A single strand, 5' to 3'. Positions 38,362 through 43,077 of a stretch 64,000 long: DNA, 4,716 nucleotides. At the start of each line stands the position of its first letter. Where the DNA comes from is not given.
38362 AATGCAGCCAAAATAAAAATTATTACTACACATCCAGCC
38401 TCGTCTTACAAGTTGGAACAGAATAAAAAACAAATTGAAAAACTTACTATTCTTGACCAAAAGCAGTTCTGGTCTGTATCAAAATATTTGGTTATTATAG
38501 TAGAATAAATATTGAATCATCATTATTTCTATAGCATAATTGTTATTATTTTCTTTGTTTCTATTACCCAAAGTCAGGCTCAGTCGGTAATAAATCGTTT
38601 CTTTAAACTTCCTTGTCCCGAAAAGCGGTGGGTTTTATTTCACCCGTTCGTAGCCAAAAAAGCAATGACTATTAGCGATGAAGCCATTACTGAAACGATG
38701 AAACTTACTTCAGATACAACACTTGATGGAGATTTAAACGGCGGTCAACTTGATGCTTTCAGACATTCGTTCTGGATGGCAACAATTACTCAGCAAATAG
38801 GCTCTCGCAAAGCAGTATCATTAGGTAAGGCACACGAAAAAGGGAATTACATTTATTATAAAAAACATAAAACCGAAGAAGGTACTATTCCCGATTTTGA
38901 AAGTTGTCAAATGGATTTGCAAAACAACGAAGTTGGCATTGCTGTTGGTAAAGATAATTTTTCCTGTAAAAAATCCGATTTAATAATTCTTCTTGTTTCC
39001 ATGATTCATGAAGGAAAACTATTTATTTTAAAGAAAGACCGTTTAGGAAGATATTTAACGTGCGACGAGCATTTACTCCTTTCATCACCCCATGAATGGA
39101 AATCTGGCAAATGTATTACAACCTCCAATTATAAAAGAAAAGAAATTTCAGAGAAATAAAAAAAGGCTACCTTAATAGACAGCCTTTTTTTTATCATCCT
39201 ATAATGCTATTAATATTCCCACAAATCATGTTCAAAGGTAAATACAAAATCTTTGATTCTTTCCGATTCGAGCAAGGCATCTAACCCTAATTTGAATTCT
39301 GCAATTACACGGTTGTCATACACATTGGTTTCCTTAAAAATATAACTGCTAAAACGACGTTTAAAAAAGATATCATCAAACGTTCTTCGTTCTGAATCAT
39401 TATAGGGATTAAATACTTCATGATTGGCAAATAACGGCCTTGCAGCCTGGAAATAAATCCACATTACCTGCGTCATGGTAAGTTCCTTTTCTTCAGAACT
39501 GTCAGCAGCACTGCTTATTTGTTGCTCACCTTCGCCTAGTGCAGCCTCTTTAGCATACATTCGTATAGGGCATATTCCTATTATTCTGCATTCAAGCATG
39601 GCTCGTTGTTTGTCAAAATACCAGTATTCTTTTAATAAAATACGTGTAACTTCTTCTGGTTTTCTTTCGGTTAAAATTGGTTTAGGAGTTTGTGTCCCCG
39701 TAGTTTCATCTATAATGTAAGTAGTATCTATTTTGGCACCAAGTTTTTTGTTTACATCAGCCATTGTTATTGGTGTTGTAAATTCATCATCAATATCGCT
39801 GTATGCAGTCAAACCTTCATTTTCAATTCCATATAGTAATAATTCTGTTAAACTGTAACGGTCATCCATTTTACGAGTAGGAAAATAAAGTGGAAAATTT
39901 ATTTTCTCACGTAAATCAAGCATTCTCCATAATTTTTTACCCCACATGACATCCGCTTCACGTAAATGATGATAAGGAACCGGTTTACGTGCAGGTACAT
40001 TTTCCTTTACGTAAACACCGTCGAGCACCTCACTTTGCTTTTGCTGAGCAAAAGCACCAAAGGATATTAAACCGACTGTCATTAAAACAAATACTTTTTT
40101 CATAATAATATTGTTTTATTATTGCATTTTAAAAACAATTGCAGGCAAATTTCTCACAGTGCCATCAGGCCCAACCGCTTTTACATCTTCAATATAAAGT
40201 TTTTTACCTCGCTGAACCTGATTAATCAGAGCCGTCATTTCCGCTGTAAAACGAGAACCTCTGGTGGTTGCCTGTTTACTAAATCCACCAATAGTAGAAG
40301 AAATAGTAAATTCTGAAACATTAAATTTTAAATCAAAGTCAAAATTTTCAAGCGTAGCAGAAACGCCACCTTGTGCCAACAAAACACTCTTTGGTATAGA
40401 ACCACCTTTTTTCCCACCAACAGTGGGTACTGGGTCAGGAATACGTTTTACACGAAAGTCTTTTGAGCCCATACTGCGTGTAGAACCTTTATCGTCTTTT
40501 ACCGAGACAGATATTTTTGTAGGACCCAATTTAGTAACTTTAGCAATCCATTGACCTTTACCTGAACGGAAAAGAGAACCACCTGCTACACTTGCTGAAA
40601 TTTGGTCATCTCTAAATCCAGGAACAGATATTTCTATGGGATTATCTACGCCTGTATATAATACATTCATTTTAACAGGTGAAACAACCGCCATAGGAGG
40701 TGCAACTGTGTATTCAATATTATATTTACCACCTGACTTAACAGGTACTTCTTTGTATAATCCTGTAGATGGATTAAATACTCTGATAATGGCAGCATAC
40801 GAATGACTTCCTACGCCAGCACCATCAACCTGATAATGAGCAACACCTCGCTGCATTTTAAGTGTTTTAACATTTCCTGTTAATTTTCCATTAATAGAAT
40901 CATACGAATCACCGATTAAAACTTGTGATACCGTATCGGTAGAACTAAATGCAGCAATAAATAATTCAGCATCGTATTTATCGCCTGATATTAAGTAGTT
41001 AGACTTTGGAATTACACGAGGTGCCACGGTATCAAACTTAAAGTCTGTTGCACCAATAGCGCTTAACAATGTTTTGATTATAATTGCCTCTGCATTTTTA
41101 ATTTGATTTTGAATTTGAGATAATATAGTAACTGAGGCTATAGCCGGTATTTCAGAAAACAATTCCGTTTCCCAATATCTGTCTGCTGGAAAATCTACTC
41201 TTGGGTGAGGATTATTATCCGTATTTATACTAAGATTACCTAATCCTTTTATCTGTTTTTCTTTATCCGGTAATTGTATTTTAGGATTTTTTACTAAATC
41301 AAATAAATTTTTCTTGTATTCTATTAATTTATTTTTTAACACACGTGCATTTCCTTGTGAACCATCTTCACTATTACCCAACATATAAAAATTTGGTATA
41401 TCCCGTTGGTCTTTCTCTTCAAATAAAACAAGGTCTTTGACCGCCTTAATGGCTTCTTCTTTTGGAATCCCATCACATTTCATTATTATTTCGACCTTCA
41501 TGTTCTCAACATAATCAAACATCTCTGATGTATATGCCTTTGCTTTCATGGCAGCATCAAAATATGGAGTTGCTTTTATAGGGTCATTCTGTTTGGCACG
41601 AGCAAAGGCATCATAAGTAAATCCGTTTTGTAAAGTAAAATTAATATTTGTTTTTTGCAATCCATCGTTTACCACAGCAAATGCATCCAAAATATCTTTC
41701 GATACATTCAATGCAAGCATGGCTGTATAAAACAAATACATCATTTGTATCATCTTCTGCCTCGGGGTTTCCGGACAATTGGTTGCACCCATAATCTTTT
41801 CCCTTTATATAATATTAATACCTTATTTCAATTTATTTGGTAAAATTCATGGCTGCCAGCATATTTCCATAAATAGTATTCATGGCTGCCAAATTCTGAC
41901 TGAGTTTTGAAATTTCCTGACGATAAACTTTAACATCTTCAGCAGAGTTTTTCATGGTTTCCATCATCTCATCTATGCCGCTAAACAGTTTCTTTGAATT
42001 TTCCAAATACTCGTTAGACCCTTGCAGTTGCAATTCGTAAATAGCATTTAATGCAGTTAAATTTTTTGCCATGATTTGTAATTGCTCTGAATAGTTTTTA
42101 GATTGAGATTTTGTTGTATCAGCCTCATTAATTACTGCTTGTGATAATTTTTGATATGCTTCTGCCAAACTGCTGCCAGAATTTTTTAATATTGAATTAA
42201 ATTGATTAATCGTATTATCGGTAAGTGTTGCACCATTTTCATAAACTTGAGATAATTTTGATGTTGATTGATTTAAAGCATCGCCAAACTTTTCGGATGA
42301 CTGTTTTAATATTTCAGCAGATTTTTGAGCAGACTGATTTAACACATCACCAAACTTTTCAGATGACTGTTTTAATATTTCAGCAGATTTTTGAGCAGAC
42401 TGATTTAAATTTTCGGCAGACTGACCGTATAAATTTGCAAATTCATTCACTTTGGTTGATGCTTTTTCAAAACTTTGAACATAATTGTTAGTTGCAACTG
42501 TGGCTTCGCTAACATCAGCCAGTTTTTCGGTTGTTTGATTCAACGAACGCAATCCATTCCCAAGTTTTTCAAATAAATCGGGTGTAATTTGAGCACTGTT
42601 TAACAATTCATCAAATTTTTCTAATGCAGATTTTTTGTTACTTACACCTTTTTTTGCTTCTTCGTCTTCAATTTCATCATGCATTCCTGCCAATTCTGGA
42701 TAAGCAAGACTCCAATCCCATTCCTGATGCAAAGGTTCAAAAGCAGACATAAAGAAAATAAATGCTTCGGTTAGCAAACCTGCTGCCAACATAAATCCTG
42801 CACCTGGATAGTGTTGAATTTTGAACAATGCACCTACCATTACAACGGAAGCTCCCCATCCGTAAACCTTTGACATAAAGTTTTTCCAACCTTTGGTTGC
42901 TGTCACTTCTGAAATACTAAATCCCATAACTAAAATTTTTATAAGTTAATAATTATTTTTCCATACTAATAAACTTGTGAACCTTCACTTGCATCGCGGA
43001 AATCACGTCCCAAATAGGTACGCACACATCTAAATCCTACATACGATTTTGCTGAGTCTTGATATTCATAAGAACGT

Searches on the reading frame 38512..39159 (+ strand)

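Call 31: search_protein_families(library=pfam, proteins=[window:38512-39159:+], max_evalue=0.000001)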
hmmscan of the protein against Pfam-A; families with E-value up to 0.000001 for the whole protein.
window:38512-39159:+ (215 aa): 1 family
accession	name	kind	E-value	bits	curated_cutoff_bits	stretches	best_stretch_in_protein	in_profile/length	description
PF22322.1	DUF6973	-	1.1e-20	74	27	1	39-168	2-123/124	Domain of unknown function (DUF6973)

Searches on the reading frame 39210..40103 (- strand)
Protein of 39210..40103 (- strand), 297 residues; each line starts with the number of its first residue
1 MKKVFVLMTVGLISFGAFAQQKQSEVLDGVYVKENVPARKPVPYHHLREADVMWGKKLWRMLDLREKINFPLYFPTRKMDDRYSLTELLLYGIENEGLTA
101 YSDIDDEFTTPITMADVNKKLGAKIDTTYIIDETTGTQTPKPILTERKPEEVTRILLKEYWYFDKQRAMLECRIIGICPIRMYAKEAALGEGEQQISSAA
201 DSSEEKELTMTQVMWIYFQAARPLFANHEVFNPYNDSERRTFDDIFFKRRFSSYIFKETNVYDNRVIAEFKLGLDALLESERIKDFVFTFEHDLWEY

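Call 31: search_protein_families(library=pfam, proteins=[window:39210-40103:-], max_evalue=0.000001)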
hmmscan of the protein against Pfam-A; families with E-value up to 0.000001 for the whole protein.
window:39210-40103:- (297 aa): 1 family
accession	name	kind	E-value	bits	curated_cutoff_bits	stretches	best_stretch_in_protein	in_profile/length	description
PF19841.4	GldN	-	3.1e-65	220.5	23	1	48-296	2-228/228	Gliding motility associated protein GldN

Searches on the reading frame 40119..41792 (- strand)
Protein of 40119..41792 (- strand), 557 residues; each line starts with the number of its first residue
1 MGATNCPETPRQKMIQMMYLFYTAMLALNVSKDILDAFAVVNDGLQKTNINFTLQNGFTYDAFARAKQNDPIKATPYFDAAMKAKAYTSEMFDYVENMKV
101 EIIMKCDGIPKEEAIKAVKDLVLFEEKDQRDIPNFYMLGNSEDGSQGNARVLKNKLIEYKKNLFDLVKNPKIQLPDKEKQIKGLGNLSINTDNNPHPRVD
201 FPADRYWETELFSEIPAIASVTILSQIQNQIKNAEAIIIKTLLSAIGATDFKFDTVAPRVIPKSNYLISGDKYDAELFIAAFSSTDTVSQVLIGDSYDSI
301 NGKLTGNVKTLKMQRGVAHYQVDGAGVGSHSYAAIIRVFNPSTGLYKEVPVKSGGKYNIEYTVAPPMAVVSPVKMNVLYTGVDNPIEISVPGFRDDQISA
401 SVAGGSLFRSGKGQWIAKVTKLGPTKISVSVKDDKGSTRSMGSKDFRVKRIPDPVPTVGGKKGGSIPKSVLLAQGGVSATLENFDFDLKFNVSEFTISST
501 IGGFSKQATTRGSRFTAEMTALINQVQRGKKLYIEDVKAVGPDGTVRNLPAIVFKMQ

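Call 31: search_protein_families(library=pfam, proteins=[window:40119-41792:-], max_evalue=0.000001)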
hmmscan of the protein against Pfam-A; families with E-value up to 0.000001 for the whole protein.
window:40119-41792:- (557 aa): 4 families
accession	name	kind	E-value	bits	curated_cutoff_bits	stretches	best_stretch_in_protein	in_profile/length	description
PF12081.13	GldM_1st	-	1.3e-34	120.4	25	1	33-244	1-193/194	GldM N-terminal domain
PF12080.14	GldM_4th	-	1.9e-25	90.2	24.6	1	452-555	1-112/114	GldM C-terminal domain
PF21602.3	GldM_3rd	-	3.2e-23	82.2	25.2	1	368-449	2-82/82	GldM third domain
PF21601.3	GldM_2nd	-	1e-11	45.6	24.4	1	248-357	2-94/98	GldM second domain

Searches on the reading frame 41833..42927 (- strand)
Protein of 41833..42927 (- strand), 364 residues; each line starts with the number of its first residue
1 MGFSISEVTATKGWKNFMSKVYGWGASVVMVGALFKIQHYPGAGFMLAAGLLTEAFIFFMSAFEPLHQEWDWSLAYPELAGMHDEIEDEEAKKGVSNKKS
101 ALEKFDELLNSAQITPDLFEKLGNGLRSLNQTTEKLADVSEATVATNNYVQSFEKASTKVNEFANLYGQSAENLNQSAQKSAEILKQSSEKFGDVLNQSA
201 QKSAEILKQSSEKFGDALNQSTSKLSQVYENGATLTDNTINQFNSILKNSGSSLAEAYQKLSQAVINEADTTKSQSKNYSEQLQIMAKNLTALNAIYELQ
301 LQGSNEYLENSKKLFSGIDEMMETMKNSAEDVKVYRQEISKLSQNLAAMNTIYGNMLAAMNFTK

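Call 31: search_protein_families(library=pfam, proteins=[window:41833-42927:-], max_evalue=0.000001)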
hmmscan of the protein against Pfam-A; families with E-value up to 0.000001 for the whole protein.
window:41833-42927:- (364 aa): 1 family
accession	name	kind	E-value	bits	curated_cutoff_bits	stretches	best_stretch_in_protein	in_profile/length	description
PF22827.1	GldL_N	-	3.3e-29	101.3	24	1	21-81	1-61/62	GldL N-terminal domain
